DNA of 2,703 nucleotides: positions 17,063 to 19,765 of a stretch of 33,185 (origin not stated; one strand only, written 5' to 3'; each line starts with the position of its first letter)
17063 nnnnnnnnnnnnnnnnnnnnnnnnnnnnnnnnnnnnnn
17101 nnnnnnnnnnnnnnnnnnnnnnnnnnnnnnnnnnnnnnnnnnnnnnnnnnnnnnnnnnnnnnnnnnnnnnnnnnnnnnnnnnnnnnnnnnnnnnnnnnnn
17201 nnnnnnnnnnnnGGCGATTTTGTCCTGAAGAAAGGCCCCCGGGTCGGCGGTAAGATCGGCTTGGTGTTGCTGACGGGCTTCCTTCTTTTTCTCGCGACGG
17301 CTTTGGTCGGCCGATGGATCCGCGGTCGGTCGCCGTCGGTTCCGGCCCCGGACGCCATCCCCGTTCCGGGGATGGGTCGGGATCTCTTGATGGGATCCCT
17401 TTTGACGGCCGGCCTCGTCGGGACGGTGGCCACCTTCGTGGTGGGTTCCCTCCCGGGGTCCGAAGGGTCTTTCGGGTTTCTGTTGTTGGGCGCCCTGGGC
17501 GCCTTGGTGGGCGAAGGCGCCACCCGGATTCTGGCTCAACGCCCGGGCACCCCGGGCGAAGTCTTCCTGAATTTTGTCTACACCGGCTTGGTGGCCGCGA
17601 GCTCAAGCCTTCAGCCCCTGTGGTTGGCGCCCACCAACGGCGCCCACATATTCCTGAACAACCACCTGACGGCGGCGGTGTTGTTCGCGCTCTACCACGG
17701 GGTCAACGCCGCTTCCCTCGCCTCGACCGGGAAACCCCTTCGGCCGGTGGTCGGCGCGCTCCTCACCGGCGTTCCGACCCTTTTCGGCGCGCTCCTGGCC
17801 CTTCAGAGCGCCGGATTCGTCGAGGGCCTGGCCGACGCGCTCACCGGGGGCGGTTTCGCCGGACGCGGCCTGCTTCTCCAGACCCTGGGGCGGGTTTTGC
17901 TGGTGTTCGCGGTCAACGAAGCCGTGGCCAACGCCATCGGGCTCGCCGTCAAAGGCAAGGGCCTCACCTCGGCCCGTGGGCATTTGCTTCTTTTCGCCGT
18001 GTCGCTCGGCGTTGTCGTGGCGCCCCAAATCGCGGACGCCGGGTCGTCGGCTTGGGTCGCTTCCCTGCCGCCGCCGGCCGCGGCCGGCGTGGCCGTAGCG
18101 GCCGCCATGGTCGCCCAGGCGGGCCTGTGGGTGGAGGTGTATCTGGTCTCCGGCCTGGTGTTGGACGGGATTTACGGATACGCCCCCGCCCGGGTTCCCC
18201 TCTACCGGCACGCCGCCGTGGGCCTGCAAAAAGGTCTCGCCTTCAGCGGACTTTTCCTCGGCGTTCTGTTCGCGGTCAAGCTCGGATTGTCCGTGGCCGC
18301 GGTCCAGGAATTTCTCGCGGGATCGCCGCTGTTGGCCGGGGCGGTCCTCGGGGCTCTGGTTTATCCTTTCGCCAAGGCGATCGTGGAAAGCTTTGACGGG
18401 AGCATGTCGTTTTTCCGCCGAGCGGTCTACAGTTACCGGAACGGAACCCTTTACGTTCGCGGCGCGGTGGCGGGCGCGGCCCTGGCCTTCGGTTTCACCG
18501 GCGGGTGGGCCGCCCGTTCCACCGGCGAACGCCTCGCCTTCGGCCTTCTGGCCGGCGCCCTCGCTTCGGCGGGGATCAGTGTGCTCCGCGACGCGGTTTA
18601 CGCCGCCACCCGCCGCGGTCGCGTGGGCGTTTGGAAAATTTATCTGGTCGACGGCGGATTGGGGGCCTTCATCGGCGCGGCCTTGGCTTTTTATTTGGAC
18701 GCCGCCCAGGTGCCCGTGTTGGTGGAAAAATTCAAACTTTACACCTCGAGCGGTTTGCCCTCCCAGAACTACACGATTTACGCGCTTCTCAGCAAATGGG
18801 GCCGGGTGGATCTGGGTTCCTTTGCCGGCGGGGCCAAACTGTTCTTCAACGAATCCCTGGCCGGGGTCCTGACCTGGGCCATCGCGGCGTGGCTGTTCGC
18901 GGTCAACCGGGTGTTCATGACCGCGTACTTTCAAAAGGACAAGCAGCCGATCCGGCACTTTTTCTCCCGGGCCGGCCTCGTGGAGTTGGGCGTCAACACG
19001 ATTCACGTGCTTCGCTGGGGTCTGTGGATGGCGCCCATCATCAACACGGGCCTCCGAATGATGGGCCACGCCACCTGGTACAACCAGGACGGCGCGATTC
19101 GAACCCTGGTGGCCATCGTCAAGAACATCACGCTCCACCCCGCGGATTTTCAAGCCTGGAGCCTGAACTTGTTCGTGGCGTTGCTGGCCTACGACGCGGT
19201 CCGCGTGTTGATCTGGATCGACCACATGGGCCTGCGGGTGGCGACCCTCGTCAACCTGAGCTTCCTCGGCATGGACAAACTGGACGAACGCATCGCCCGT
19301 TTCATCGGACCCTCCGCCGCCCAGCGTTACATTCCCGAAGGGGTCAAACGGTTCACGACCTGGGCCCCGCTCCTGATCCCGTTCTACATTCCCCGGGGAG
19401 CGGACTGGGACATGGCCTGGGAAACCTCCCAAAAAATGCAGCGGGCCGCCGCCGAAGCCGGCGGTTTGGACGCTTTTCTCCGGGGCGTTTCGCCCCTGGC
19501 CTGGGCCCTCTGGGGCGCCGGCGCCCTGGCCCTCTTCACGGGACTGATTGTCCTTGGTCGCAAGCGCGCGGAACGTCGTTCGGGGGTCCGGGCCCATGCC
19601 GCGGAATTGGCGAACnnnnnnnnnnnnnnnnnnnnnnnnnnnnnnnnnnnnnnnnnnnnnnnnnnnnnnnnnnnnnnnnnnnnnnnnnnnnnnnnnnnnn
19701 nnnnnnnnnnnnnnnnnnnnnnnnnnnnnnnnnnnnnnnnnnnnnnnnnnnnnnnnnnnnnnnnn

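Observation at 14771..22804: Giant tripartite protein: exported 5x repeat array, ~800-aa polytopic membrane block, and cytoplasmic GH94 phosphorylase, with no recognisable GT84 synthase domain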

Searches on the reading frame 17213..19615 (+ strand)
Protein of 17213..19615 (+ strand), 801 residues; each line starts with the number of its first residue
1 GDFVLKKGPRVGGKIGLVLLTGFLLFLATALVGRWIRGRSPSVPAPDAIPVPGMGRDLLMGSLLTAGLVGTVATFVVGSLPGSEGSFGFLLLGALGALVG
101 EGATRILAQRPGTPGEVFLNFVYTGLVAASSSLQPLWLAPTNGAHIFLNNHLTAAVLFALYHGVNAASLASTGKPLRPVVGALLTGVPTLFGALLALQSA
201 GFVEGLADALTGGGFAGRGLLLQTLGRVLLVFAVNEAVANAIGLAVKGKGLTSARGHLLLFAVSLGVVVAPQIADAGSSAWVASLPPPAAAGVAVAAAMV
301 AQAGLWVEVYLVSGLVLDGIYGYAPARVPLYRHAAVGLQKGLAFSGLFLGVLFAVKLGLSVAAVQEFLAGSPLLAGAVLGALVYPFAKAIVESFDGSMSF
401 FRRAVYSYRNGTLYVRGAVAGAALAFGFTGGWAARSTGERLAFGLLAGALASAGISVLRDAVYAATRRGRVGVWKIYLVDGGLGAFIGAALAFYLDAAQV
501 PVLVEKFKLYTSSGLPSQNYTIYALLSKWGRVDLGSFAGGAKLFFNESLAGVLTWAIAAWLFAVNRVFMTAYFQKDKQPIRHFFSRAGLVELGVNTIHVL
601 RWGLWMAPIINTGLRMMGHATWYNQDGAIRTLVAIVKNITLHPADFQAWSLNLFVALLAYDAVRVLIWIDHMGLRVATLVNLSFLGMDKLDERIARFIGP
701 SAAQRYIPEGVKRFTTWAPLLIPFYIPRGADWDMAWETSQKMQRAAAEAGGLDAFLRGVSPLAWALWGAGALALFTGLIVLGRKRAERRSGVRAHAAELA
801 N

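Call 13: find_homologous_proteins(query=window:17213-19615:+, max_evalue=0.001)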
Query window:17213-19615:+ (801 aa): 4 proteins with E <= 0.001 among 8000 candidates.
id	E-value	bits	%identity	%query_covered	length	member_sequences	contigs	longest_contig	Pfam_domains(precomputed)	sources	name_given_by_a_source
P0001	4.3e-180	619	48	86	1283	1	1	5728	PF06165.19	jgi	jgi:cyclic beta-1,2-glucan synthetase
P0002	3.8e-178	613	48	89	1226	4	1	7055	PF06165.19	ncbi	-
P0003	1.0e-114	403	42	65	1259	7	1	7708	PF06165.19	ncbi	-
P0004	4.8e-83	298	47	47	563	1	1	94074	-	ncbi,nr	ncbi:MAG: hypothetical protein IPN23_11310 [Elusimicrobia bacterium]|nr:hypothetical protein [Elusim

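Call 30: search_protein_representatives(protein=window:17213-19615:+)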
Query: 801 residues. Proteins with E-value up to 0.001 (for the whole library): 407; up to 1e-10: 300; up to 1e-30: 151. The best 150 are listed.
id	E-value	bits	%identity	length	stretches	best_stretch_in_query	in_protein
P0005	7.0e-240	815.1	53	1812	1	30-791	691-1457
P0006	6.4e-217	739.2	49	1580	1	76-792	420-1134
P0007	7.1e-216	735.8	48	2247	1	39-793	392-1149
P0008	6.6e-209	712.7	49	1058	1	75-793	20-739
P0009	2.9e-194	664.3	50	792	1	92-795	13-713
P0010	4.6e-192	657.0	50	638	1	201-784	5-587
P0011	6.9e-186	636.6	46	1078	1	13-789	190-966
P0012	2.1e-183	628.4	46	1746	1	22-793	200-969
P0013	2.8e-177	608.1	46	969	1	64-779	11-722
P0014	6.4e-176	603.6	57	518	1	150-665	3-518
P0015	2.6e-172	591.7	43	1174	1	48-780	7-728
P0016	1.8e-163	562.4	43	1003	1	16-799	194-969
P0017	4.2e-159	548.0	44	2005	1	17-792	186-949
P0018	1.1e-154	533.4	47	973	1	41-705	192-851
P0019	5.6e-151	521.1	49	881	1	224-774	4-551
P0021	1.9e-146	506.2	44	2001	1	49-754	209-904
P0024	5.1e-140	484.9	43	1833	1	91-789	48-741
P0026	3.9e-137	475.3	42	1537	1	89-796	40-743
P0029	5.5e-134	464.9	41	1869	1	81-746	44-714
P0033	3.6e-127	442.4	43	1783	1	118-787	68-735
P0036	2.5e-124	433.0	43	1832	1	120-766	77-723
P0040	3.3e-120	419.4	41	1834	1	134-750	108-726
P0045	3.5e-116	406.0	39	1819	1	61-774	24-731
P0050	1.5e-111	390.7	38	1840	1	67-749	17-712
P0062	2.5e-82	294.1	98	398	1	1-147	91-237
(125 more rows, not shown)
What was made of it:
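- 17213..19615 (+): Polytopic membrane block (aa 815-1615), a new domain family with no known fold relative. The first helix (aa 823-851) is a linker span found only in repeat-bearing members. 407 cluster representatives at E<=1e-3 (call 30).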

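Call 36: list_cluster_members(proteins=[P0007, P0017, P0021, P0024, P0029, P0033, P0036, P0040, P0045, P0050])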
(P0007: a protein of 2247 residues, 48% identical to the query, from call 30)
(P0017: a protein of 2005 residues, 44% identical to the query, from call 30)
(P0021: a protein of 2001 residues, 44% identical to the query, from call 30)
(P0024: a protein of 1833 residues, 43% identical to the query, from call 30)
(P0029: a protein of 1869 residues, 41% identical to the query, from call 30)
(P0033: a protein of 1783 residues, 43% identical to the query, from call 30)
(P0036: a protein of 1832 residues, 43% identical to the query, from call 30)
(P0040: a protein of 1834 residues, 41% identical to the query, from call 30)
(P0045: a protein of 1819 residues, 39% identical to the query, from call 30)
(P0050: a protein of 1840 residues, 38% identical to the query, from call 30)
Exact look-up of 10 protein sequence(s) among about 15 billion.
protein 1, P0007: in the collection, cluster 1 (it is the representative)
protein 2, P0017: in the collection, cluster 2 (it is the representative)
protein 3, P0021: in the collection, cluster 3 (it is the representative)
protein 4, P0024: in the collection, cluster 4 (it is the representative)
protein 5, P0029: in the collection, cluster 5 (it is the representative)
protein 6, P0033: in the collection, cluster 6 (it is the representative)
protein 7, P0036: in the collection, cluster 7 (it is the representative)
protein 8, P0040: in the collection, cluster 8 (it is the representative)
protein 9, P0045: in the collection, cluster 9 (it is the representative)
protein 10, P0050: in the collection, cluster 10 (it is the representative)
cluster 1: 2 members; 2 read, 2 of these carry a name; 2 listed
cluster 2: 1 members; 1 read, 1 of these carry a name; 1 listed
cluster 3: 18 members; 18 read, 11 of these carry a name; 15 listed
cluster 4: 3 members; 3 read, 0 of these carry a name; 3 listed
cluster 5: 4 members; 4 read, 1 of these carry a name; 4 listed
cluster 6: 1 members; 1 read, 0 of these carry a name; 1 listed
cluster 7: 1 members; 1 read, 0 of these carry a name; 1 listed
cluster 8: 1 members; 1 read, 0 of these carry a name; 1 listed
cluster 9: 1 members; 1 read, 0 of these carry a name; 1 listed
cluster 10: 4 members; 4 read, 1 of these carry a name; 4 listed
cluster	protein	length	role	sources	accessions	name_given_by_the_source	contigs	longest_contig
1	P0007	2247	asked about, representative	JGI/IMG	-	cyclic beta-1,2-glucan synthetase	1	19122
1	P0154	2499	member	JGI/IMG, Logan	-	cyclic beta-1,2-glucan synthetase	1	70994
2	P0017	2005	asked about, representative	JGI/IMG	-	cyclic beta-1,2-glucan synthetase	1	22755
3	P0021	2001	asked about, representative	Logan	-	-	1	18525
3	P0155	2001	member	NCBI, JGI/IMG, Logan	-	cyclic beta-1,2-glucan synthetase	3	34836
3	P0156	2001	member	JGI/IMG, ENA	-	cyclic beta-1,2-glucan synthetase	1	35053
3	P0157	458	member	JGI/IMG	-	cyclic beta-1,2-glucan synthetase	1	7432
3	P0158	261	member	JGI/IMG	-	cyclic beta-1,2-glucan synthetase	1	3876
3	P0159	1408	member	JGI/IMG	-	cyclic beta-1,2-glucan synthetase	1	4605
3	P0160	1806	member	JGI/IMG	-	cyclic beta-1,2-glucan synthetase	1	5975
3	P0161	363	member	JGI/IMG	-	hypothetical protein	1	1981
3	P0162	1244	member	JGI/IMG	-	cyclic beta-1,2-glucan synthetase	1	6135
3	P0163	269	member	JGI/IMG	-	cyclic beta-1,2-glucan synthetase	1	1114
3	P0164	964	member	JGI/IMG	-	cyclic beta-1,2-glucan synthetase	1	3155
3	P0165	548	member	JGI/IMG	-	cyclic beta-1,2-glucan synthetase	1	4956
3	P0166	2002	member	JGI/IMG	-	-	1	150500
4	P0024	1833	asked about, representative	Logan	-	-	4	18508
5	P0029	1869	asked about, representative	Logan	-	-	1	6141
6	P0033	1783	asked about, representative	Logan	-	-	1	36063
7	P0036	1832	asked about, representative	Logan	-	-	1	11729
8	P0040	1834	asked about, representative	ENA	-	-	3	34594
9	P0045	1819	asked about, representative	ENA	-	-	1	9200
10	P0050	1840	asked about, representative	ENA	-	-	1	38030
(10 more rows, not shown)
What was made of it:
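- JGI and NCBI pipelines name relatives 'cyclic beta-1,2-glucan synthetase' or 'glycosyl transferase family 36' (call 36).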

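Call 38: find_related_loci(query=A2, collection=genome_contigs, flank=10000)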
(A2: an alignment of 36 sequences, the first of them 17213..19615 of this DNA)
Query A2 (801 aa) in genome_contigs; peptide patterns used: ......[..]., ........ (x = any residue, [..] = any of these).
599 stretches matched a pattern (row limit reached: there are more); 546 encode a relative of the query (tblastn E <= 1e-3); the best 80 are kept; 80 distinct loci.
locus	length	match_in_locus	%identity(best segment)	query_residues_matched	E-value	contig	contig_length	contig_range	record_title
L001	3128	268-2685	50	5-788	0e+0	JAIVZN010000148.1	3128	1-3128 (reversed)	MAG: Deltaproteobacteria bacterium isolate SFP3_US_06_6 NODE_20866_length_3157_cov_2.719802, whole genome shotgun sequen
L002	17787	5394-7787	50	6-801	0e+0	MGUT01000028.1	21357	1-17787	MAG: Elusimicrobia bacterium RIFCSPLOWO2_01_FULL_64_13 rifcsplowo2_01_scaffold_21011, whole genome shotgun sequence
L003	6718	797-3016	51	39-782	0e+0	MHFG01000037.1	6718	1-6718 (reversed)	MAG: Omnitrophica bacterium RIFCSPHIGHO2_02_FULL_46_20 rifcsphigho2_02_scaffold_27951, whole genome shotgun sequence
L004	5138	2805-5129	48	14-791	0e+0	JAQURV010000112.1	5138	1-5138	MAG: Candidatus Omnitrophota bacterium isolate STD1_81 NODE_62586_length_5138_cov_3.185392_Sandtown_D1, whole genome sho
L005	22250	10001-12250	49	53-801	0e+0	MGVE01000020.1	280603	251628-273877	MAG: Elusimicrobia bacterium RIFOXYA2_FULL_47_53 rifoxya2_full_scaffold_71, whole genome shotgun sequence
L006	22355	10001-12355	49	14-801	0e+0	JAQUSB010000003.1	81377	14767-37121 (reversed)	MAG: Candidatus Omnitrophota bacterium isolate STD1_87 NODE_589_length_81377_cov_5.115815_Sandtown_D1, whole genome shot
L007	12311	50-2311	48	50-801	0e+0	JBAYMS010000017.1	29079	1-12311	MAG: Candidatus Omnitrophota bacterium isolate SO_2016_LW1_45 scaffold01358_LW64-88_2016, whole genome shotgun sequence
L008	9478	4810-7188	51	14-801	0e+0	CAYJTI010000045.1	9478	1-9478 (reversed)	MAG TPA_asm: uncultured bacterium isolate ERP125453_co1_299 genome assembly, contig: NODE_8601_length_9478_cov_4.773851,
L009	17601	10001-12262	51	50-801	0e+0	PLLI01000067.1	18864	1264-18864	MAG: Candidatus Omnitrophota bacterium isolate fen_1322 73.20120800_E3X.45_contig_12542, whole genome shotgun sequence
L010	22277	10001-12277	49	47-801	0e+0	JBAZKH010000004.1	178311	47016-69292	MAG: Candidatus Omnitrophota bacterium isolate SO_2017_LW4_139 scaffold_268_c1_LW137-91_2017, whole genome shotgun seque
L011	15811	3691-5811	51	54-755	0e+0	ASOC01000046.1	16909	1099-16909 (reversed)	Candidatus Omnitrophus fodinae SCGC AAA011-A17 A11A17DRAFT_contig_45_0.46_C, whole genome shotgun sequence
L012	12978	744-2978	49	14-752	0e+0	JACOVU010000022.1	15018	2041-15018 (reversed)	MAG: Candidatus Omnitrophota bacterium isolate NC_groundwater_108_Ag_S-0.2um_46_37 S_p2_S4_170907_scaffold_435763, whole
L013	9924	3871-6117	49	37-774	0e+0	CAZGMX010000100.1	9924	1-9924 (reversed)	MAG TPA_asm: uncultured Actinomycetota bacterium isolate binchicken_co232_128 genome assembly, contig: NODE_13292_length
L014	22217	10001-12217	49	14-750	0e+0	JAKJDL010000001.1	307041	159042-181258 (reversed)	MAG: Candidatus Omnitrophota bacterium isolate UR.bin134 NODE_1_length_307041_cov_4.371089, whole genome shotgun sequenc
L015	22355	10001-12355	49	20-801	0e+0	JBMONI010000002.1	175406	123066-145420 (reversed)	MAG: Candidatus Omnitrophota bacterium isolate Betzabe_MAG072 MAG072_2, whole genome shotgun sequence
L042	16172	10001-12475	46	14-801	0e+0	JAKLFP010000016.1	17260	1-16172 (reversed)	MAG: Candidatus Omnitrophota bacterium isolate RA.bin19 RA.bin19_16, whole genome shotgun sequence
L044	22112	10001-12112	48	49-750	0e+0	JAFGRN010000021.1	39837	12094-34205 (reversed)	MAG: Candidatus Omnitrophota bacterium isolate Zod_Metabat.83 k87_3227824, whole genome shotgun sequence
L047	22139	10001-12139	50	38-750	0e+0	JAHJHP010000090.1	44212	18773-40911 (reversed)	MAG: Candidatus Omnitrophota bacterium isolate Modern_marine_planktonic.mb.39 Modern_marine_plan.mb.39_k141_819677, whol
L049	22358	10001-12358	47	14-801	0e+0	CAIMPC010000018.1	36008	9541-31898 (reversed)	MAG: Candidatus Omnitrophica bacterium isolate AM5_bin-0158 genome assembly, contig: bin-0158:18/73, whole genome shotgu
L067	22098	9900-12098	47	56-790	0e+0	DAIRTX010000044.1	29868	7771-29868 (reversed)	MAG TPA_asm: Verrucomicrobiota bacterium isolate CTOTU10862 NODE_225_length_29868_cov_8.815550, whole genome shotgun seq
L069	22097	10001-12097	51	54-750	0e+0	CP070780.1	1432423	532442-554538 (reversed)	MAG: Candidatus Omnitrophota bacterium isolate bin17 chromosome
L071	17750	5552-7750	47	56-790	0e+0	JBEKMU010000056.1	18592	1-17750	MAG: Verrucomicrobiota bacterium isolate SPRUCE 400 SPRUCE_400_56, whole genome shotgun sequence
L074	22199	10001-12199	46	56-790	0e+0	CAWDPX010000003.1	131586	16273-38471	MAG: uncultured Verrucomicrobiae bacterium isolate MFD01689.bin.2.14 genome assembly, contig: contig_15789, whole genome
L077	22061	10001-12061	48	86-771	0e+0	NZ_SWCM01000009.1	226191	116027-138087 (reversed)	Desulfopila sp. IMCC35006 NODE_9_length_226191_cov_110.415400, whole genome shotgun sequence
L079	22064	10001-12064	48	54-739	0e+0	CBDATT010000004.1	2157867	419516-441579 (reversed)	MAG: Isosphaeraceae bacterium isolate 9c250b06-874d-4bc7-8871-011532c8d4be genome assembly, contig: contig_4, whole geno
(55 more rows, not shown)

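Call 41: predict_structure(alignment_id=A2)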
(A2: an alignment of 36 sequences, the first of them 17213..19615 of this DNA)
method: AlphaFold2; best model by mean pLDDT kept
length: 801 residues; sequences in the alignment: 36
mean_pLDDT: 87.1   pTM: 0.86
mean pLDDT of the five models: 87.1, 86.1, 84.2, 83.0, 82.2
residues with pLDDT >= 90: 460; 70-90: 258; 50-70: 65; < 50: 18
segments of 3 or more residues with pLDDT < 50: 1-7, 41-43, 793-795, 797-801
pLDDT, mean of each block of 10 residues (from residue 1): 41 87 94 84 52 83 93 91 77 96 92 94 95 80 87 93 94 92 92 88 90 86 94 97 94 97 97 97 97 98 97 95 94 96 95 95 95 96 93 79 93 96 94 89 96 95 93 92 93 84 91 95 66 89 96 87 90 93 91 92 89 74 60 81 88 82 68 75 88 89 77 79 75 85 77 72 84 91 82 48 40
secondary structure, 60 per line:
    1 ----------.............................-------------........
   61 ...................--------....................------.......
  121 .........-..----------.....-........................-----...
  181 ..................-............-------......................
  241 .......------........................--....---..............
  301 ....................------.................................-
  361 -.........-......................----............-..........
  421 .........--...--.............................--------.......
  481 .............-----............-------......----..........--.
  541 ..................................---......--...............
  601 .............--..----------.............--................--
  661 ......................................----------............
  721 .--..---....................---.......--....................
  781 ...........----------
elements in order (helices of 4 or more, strands of 3 or more residues): H11-39 H53-79 H88-107 H114-129 H143-147 H151-172 H178-198 H200-211 H219-247 H254-277 H280-283 H287-320 H327-359 H362-370 H372-393 H398-409 H411-429 H437-465 H474-493 H499-510 E518-523 E531-537 H540-574 H578-583 H586-613 H628-640 H643-658 H661-698 H709-721 H729-748 H752-758 H761-791
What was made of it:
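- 17213..19615 (+): AlphaFold pLDDT 87.1, pTM 0.86 (call 41).
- Checked: The AlphaFold model of aa 815-1615 is all-helical, with about 17-19 membrane-length helices (call 41).
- Its model is confident (call 41). No loop between helices is long enough for a ~250-aa GT-A domain (call 41).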

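Call 43: fold_search(model_id=the predicted structure, library=pdb)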
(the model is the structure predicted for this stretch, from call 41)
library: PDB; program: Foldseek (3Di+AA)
matches with E <= 10: 262; with E <= 0.001: 0
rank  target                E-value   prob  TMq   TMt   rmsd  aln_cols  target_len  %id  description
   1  9g8j_A                7.0e-02  0.23  0.11  0.12  31.9       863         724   12  Structure of K+-dependent Na+-PPase from Thermotoga maritima in complex with zoledronate (released 2025-06-04)
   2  8zbr                  7.9e-02  0.13  0.09  0.07  35.7       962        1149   11  Cryo-EM structure of nanodisc-reconstituted wildtype human MRP4 (apo-form) (released 2025-04-09)
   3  5lzr_B                2.2e-01  0.16  0.12  0.14  28.9       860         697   11  Crystal structure of Thermotoga maritima sodium pumping membrane integral pyrophosphatase in complex with tungstate an (released 2016-12-14)
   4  9g8k_A                2.3e-01  0.21  0.14  0.15  31.2       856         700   11  Structure of K+-dependent Na+-PPase from Thermotoga maritima in complex with Ca2+ and Etidronate (released 2025-06-04)
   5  5yck                  2.6e-01  0.18  0.10  0.14  28.6       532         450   12  Crystal structure of a MATE family protein derived from Camelina sativa at 2.3 angstrom (released 2017-09-27)
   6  9krl                  3.5e-01  0.06  0.08  0.07  30.3       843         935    9  Cryo-EM structure of human ABCC4 (cAMP-bound) (released 2025-09-24)
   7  7rdr_A                4.6e-01  0.11  0.08  0.12  26.5       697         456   11  Circular tandem repeat protein with novel repeat topology and enhanced subunit contact surfaces (released 2021-09-01)
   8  9rsj_A                4.8e-01  0.12  0.09  0.13  22.8       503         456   13  Cryo-EM structure of MATE transporter NorM-VC in complex with doxorubicin (released 2025-11-26)
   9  6pw5_B                4.8e-01  0.12  0.13  0.13  26.5       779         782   13  Cryo-EM Structure of Thermo-Sensitive TRP Channel TRP1 from the Alga Chlamydomonas reinhardtii in Nanodiscs (released 2019-09-25)
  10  5gpj_A                5.2e-01  0.07  0.09  0.10  31.7       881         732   11  Crystal Structure of Proton-Pumping Pyrophosphatase (released 2016-12-28)
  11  9i8k_A                5.4e-01  0.11  0.10  0.13  26.9       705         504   10  Beta-catenin armadillo (150-663) (released 2026-02-18)
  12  5gpj_C                5.4e-01  0.09  0.10  0.11  29.3       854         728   12  Crystal Structure of Proton-Pumping Pyrophosphatase (released 2016-12-28)
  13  1g3j_A                5.6e-01  0.14  0.12  0.16  27.4       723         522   10  CRYSTAL STRUCTURE OF THE XTCF3-CBD/BETA-CATENIN ARMADILLO REPEAT COMPLEX (released 2000-12-11)
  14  8e9g_L                5.6e-01  0.11  0.11  0.13  35.1       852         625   13  Mycobacterial respiratory complex I with both quinone positions modelled (released 2022-10-12)
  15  6hfb_C                5.6e-01  0.10  0.08  0.11  26.7       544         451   13  Outward-facing conformation of a multidrug resistance MATE family transporter of the MOP superfamily. (released 2019-06-12)
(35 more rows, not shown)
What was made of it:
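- On Cyclic beta-1,2-glucan synthase (Cgs/NdvB/ChvB): Foldseek is negative (call 43).
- The best Foldseek hits, though insignificant, are ion-pumping pyrophosphatases and MATE or ABC transporters (call 43).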

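Call 50: find_encoding_contigs(protein=P0050, flank=10000, max_places=2)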
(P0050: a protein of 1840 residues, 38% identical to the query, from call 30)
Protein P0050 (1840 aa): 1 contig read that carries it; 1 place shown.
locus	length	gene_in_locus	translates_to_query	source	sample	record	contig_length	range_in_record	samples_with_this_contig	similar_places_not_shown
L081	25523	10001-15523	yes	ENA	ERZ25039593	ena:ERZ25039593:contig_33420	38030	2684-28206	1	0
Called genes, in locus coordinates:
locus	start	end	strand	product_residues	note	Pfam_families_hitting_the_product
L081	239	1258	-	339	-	PF06144:DNA_pol3_delta (weak)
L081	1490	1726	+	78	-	PF01197:Ribosomal_L31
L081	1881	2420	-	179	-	PF07323:DUF1465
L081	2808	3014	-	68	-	PF06698:DUF1192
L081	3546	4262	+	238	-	PF06242:TrcR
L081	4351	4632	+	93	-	-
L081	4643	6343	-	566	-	PF13600:DUF4140, PF13598:DUF4139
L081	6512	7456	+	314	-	PF00892:EamA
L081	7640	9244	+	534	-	PF00999:Na_H_Exchanger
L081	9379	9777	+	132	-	PF03625:DUF302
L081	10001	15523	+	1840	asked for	PF06165:GH94_b-supersand, PF17167:Glyco_hydro_94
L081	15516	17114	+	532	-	PF00890:FAD_binding_2 (faint), PF01266:DAO (weak), PF01593:Amino_oxidase, PF01946:Thi4 (weak), PF13450:NAD_binding_8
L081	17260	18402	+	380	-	PF14294:DUF4372, PF01609:DDE_Tnp_1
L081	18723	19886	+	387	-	PF14294:DUF4372, PF01609:DDE_Tnp_1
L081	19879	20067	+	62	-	-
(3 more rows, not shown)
